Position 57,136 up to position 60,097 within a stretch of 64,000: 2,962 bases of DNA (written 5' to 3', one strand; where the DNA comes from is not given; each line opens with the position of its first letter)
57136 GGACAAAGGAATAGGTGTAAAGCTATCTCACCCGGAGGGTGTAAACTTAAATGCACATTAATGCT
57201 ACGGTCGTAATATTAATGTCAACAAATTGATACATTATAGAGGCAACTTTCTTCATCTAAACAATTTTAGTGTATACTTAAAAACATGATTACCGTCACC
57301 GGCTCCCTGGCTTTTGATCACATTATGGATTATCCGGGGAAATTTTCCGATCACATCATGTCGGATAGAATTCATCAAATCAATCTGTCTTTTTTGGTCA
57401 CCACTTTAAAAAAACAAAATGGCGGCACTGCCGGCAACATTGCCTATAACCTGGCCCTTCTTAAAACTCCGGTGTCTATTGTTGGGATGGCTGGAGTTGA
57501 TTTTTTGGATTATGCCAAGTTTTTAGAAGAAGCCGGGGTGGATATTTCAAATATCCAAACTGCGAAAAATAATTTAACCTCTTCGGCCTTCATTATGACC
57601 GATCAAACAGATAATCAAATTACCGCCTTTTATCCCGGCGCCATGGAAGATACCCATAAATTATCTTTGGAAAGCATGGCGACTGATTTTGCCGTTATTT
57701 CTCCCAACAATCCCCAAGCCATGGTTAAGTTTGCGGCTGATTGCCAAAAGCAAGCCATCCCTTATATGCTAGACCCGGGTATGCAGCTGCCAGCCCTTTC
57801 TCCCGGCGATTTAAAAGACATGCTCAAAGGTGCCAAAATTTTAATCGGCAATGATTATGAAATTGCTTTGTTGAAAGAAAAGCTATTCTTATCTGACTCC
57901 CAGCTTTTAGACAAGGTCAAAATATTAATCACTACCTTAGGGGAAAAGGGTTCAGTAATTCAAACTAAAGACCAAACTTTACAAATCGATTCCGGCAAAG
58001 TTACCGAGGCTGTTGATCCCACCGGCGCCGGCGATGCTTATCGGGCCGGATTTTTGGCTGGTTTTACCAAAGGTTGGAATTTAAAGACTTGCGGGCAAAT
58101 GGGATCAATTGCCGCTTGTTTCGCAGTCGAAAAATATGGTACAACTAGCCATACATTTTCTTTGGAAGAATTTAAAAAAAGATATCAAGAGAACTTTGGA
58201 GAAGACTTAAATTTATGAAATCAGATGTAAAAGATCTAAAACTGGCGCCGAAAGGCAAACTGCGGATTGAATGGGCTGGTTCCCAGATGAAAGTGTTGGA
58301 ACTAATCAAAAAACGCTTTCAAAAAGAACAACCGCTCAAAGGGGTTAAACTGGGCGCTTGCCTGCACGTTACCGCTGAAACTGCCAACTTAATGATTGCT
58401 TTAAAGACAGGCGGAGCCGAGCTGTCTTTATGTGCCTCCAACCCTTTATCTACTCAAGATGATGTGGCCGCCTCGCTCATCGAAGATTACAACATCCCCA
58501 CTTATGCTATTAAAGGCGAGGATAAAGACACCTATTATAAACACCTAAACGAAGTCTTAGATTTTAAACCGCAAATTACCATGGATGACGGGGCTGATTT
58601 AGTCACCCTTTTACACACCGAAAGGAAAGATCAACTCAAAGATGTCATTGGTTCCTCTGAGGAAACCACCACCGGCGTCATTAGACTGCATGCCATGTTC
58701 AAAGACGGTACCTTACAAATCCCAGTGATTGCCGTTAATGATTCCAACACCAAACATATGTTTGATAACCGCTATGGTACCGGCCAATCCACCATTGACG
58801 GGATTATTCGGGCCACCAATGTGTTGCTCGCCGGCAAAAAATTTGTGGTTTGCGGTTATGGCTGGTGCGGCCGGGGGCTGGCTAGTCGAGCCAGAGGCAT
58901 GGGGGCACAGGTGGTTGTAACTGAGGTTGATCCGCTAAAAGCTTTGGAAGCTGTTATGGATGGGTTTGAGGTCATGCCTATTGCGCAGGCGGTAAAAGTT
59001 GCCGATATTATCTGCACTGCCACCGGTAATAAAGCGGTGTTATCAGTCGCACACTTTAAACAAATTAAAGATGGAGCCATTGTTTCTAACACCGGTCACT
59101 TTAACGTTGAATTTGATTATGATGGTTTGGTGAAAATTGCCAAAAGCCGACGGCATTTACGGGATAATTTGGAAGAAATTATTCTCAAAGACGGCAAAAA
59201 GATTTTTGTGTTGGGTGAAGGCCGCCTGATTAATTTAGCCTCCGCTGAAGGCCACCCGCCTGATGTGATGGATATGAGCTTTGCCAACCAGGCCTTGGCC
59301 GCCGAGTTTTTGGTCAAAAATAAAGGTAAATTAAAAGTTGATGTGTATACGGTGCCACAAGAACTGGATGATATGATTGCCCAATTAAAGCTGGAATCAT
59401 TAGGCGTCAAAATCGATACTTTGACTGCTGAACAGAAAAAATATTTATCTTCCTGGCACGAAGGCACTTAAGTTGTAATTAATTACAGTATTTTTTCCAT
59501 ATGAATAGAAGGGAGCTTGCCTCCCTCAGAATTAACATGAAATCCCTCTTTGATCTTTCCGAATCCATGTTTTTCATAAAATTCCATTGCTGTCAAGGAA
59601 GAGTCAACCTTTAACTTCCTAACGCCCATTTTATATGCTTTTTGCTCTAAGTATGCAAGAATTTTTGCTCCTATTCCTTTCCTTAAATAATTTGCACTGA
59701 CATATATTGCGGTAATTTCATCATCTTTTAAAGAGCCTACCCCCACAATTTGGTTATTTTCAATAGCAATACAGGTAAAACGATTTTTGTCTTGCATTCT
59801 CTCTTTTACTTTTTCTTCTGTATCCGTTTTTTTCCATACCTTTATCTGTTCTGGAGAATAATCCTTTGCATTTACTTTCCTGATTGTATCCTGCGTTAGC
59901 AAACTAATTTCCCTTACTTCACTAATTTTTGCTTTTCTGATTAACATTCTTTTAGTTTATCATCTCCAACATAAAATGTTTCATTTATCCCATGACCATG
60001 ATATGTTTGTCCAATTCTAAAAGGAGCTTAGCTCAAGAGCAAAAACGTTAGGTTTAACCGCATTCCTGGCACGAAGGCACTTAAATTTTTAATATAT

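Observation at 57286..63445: Compact methyl-cycle module with two uncharacterised members: candidate undescribed methionine/SAM recycling system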

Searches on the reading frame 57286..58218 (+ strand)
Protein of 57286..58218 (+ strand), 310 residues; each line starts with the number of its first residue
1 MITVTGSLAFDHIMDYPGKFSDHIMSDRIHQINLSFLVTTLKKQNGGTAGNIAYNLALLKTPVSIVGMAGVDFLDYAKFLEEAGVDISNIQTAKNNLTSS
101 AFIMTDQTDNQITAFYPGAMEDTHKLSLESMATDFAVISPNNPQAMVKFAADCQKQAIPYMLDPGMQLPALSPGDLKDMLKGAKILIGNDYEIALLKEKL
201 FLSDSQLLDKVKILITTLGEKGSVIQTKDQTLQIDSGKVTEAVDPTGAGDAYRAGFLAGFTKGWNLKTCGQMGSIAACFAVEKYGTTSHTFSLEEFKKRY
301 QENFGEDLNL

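Call 4: search_protein_families(library=pfam, proteins=[window:57286-58218:+], max_evalue=0.1)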
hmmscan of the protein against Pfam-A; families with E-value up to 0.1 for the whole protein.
window:57286-58218:+ (310 aa): 1 family
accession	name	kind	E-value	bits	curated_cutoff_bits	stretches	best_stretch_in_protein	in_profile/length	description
PF00294.29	PfkB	-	6.9e-44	150.8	25.8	1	31-288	22-297/302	pfkB family carbohydrate kinase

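Call 6: search_protein_families(library=ncbifam, proteins=[window:57286-58218:+], max_evalue=1)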
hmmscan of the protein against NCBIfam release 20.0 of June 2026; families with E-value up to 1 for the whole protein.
window:57286-58218:+ (310 aa): 21 families
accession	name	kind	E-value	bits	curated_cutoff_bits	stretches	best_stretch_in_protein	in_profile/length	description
TIGR02152.1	D_ribokin_bact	equivalog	8.6e-29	100.8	299.65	1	26-297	15-297/298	ribokinase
NF041164.1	NucKinThplmales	equivalog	2.7e-28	99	450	1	30-283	22-274/295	nucleoside kinase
NF041134.1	R1P_kin_Thcocales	equivalog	2.5e-25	89.5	500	1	45-301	36-283/291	ADP-dependent ribose-1-phosphate kinase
TIGR04382.1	myo_inos_iolC_N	equivalog_domain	2.7e-23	82.7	300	2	176-297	182-306/309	5-dehydro-2-deoxygluconokinase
NF053626.1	RibKinHalex1628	equivalog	2.1e-22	80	330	1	39-285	31-277/293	ATP-dependent ribose-1-phosphate kinase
TIGR02198.1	rfaE_dom_I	equivalog_domain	8.3e-15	54.7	345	2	210-290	226-306/315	D-glycero-beta-D-manno-heptose-7-phosphate kinase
NF007321.0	PRK09813.1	equivalog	1.4e-14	54.3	247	2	211-284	186-258/261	fructoselysine 6-kinase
TIGR03168.1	1-PFK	subfamily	2.1e-11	43.3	216.4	1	209-291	211-292/305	hexose kinase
NF006957.1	PRK09434.1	equivalog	3.3e-11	43.2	450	2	210-274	211-274/302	fructokinase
NF008353.0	PRK11142.1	equivalog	4.6e-11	42.8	341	1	35-289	28-292/307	ribokinase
NF008454.0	PRK11316.1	equivalog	5.1e-11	41.8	521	1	40-300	45-312/475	bifunctional D-glycero-beta-D-manno-heptose-7-phosphate kinase/D-glycero-beta-D-manno-heptose 1-phosphate adenylyltransferase HldE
TIGR03828.1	pfkB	equivalog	1.8e-10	40.4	292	1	208-291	210-292/305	1-phosphofructokinase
NF041320.1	pfkB_Halo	equivalog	9.1e-10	38.4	400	1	214-292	211-288/302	1-phosphofructokinase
NF049991.1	TagKinase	equivalog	1.1e-09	37.6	420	2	211-296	226-311/321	tagatose kinase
NF040938.1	KDG_KDGal_kin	equivalog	1.3e-08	34.4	400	1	209-295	212-298/305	bifunctional 2-dehydro-3-deoxygluconokinase/2-dehydro-3-deoxygalactonokinase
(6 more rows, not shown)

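Call 66: search_solved_structures(query=window:57286-58218:+, max_evalue=1e-15)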
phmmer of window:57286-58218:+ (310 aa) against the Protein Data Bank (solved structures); distinct sequences matched with E-value up to 1e-15: 8.
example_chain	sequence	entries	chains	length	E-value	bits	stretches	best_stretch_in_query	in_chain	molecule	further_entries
4o1g_A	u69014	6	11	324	4.4e-60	206.7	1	2-306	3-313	Adenosine kinase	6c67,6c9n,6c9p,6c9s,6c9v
6c9q_A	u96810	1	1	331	4.7e-60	206.6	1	2-306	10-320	Adenosine kinase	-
2pkf_A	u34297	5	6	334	4.8e-60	206.5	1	2-306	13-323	Adenosine kinase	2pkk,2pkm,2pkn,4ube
6c9r_A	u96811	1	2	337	5e-60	206.5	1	2-306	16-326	Adenosine kinase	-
4pvv_A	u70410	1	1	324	8.2e-60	205.8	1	2-306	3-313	Adenosine kinase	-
3b1r_A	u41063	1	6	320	1.6e-57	198.3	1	4-305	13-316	Ribokinase, putative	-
3b1n_A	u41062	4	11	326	1.6e-57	198.2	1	4-305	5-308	Ribokinase, putative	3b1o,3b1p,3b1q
2c49_A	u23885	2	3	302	9.3e-40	140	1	27-290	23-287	SUGAR KINASE MJ0406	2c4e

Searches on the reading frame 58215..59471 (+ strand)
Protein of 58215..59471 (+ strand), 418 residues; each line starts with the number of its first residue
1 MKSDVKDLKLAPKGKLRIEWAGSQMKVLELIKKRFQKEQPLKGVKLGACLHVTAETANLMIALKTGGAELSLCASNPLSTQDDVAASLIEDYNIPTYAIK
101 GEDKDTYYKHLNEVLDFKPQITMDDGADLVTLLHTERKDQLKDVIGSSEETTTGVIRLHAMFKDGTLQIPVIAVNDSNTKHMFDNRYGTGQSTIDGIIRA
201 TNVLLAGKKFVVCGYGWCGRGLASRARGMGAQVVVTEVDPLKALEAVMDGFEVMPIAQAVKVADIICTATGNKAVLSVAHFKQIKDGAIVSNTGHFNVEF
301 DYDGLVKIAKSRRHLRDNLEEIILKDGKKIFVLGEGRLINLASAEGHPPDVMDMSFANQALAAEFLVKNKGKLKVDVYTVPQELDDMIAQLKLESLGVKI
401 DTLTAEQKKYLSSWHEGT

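Call 4: search_protein_families(library=pfam, proteins=[window:58215-59471:+], max_evalue=0.1)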
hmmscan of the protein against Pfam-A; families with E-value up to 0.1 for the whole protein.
window:58215-59471:+ (418 aa): 10 families
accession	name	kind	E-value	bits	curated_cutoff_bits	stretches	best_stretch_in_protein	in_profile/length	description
PF05221.23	AdoHcyase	-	1.4e-61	208.7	25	2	140-417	176-291/299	S-adenosyl-L-homocysteine hydrolase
PF00670.27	AdoHcyase_NAD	-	3.3e-53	180.5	27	1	185-345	1-161/162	S-adenosyl-L-homocysteine hydrolase, NAD binding domain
PF07991.19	KARI_N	-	6.7e-09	36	20.6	1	205-301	2-102/165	Acetohydroxy acid isomeroreductase, NADPH-binding domain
PF02826.25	2-Hacid_dh_C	-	9.6e-09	35.3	25.1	1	204-298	33-131/178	D-isomer specific 2-hydroxyacid dehydrogenase, NAD binding domain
PF02254.24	TrkA_N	-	0.012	16.4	23.8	1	210-254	1-45/116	TrkA-N domain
PF03807.23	F420_oxidored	-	0.015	16.3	21.6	1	211-279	3-76/94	NADP oxidoreductase coenzyme F420-dependent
PF01262.27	AlaDh_PNT_C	-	0.042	13.7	23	1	206-288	27-123/214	Alanine dehydrogenase/PNT, C-terminal domain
PF03446.21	NAD_binding_2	-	0.052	14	21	1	211-289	3-88/161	NAD binding domain of 6-phosphogluconate dehydrogenase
PF13241.12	NAD_binding_7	-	0.085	13.9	22.1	0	205-276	5-75/104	Putative NAD(P)-binding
PF02882.25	THF_DHG_CYH_C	-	0.087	12.6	27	0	255-298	72-112/160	Tetrahydrofolate dehydrogenase/cyclohydrolase, NAD(P)-binding domain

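Call 6: search_protein_families(library=ncbifam, proteins=[window:58215-59471:+], max_evalue=1)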
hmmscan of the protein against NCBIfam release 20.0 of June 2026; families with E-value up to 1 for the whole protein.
window:58215-59471:+ (418 aa): 20 families
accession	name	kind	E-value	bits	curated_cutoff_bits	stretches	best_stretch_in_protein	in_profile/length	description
TIGR00936.1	ahcY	equivalog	1.5e-188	626.8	497.6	1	4-418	2-416/416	adenosylhomocysteinase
NF004005.0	PRK05476.2-3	equivalog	3.3e-187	622.4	275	1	2-416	4-417/418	adenosylhomocysteinase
NF004010.0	PRK05476.3-3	equivalog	2.3e-78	264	512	1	10-408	14-420/432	adenosylhomocysteinase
NF004009.0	PRK05476.3-2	equivalog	9.1e-65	219.3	485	1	13-399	77-460/487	adenosylhomocysteinase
NF004008.0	PRK05476.3-1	equivalog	1.9e-22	79.8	440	1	149-368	99-301/326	adenosylhomocysteinase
NF004017.0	PRK05479.1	equivalog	4.1e-08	32.3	336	1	204-301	14-115/337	ketol-acid reductoisomerase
NF009940.0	PRK13403.1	equivalog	1.6e-07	30.5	406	1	203-271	12-80/335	ketol-acid reductoisomerase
TIGR00465.1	ilvC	equivalog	2.6e-05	23.4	226.15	1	205-301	1-101/314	ketol-acid reductoisomerase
NF006162.0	PRK08306.1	equivalog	7.6e-05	22.2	261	1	190-288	137-237/297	dipicolinate synthase subunit DpsA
TIGR02853.1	spore_dpaA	equivalog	7.8e-05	22.1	319.65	1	185-290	129-236/287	dipicolinic acid synthetase subunit A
NF041369.1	Dhydh_Halo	equivalog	0.0033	16.7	400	1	205-296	130-224/305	D-2-hydroxyacid dehydrogenase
TIGR03366.1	HpnZ_proposed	hypoth_equivalog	0.0056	15.9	328.1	1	151-265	105-213/315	putative phosphonate catabolism associated alcohol dehydrogenase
NF008759.0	PRK11790.1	equivalog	0.006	15.3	404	1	206-309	151-254/410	phosphoglycerate dehydrogenase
NF005559.1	PRK07231.1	subfamily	0.0067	15.9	215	1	205-347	2-144/249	glucose 1-dehydrogenase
NF006263.0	PRK08410.1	equivalog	0.0093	15.4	389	1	201-296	139-234/311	D-2-hydroxyacid dehydrogenase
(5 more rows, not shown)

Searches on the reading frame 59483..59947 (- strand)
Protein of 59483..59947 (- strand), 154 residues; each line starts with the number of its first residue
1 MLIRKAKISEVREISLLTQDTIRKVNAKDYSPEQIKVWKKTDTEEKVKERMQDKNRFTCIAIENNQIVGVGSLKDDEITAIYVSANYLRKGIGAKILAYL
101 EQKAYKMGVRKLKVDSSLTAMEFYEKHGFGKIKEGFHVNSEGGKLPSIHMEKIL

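Call 4: search_protein_families(library=pfam, proteins=[window:59483-59947:-], max_evalue=0.1)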
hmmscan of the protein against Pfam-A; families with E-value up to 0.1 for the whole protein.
window:59483-59947:- (154 aa): 6 families
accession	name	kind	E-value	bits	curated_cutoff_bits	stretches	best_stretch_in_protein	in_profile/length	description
PF13673.13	Acetyltransf_10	-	3.1e-22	79.3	23.6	1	27-138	2-116/128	Acetyltransferase (GNAT) domain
PF00583.31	Acetyltransf_1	-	1.5e-14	54.7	20.7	1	30-129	8-116/116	Acetyltransferase (GNAT) family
PF13508.13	Acetyltransf_7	-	1.5e-12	48.1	27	1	58-129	5-82/84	Acetyltransferase (GNAT) domain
PF13527.13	Acetyltransf_9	-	0.0084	16.5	25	0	71-131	68-126/127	Acetyltransferase (GNAT) domain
PF13420.13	Acetyltransf_4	-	0.011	16.2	24.3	1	21-131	11-136/155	Acetyltransferase (GNAT) domain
PF23209.2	IDM1_C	-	0.042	14.4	33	1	54-134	31-117/140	Increased DNA methylation 1, C-terminal domain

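Call 6: search_protein_families(library=ncbifam, proteins=[window:59483-59947:-], max_evalue=1)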
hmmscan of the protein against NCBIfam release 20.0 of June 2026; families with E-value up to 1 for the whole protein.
window:59483-59947:- (154 aa): 25 families
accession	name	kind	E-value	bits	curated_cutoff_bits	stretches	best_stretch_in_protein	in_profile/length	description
NF007338.0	PRK09831.1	equivalog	1.6e-16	60.8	146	1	3-150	6-144/150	GNAT family N-acetyltransferase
NF005921.0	PRK07922.1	equivalog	6e-08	32.5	180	1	3-134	9-128/170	amino-acid N-acetyltransferase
TIGR01575.1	rimI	equivalog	1e-07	32.2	86.4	1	38-133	13-116/132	ribosomal protein S18-alanine N-acetyltransferase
NF005840.0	PRK07757.1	equivalog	2.6e-07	30.7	154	1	46-133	32-122/153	N-acetyltransferase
NF007853.0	PRK10562.1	equivalog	4.3e-07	30.2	125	1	46-138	39-129/146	N-acetyltransferase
NF040501.1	resist_ArsN2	equivalog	1.4e-06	27.9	125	1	52-133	21-105/133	arsenic resistance N-acetyltransferase ArsN2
NF033078.2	AAC_6p_Ia_fam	equivalog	4.2e-06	26.7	265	1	24-111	19-111/181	AAC(6')-Ia family aminoglycoside 6'-N-acetyltransferase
TIGR03585.1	PseH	equivalog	7.4e-05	22.9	93.1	1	47-136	42-142/156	UDP-4-amino-4,6-dideoxy-N-acetyl-beta-L-altrosamine N-acetyltransferase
NF043067.1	AAC_6p_group_E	equivalog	9.2e-05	22.3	140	1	80-127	75-122/140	aminoglycoside 6'-N-acetyltransferase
NF033150.1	AAC_6p_A49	exception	0.00011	22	410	1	47-112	44-113/184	aminoglycoside 6'-N-acetyltransferase AacA49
NF000165.3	AAC_6p_Entco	exception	0.00014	21.7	300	1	39-106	26-101/178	aminoglycoside N-acetyltransferase AAC(6')-Ii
NF003641.0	PRK05279.1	equivalog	0.00019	20.4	344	1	72-132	350-415/441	amino-acid N-acetyltransferase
NF007807.0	PRK10514.1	equivalog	0.00042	20.2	134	1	41-151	37-143/147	acetyltransferase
NF053587.1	SpmdActasePaiA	equivalog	0.0008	19.2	250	1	3-137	5-153/172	spermidine/spermine N(1)-acetyltransferase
NF040503.1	resist_ArsN1a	equivalog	0.00081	19.2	170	1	42-132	32-136/159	arsinothricin resistance N-acetyltransferase ArsN1 family A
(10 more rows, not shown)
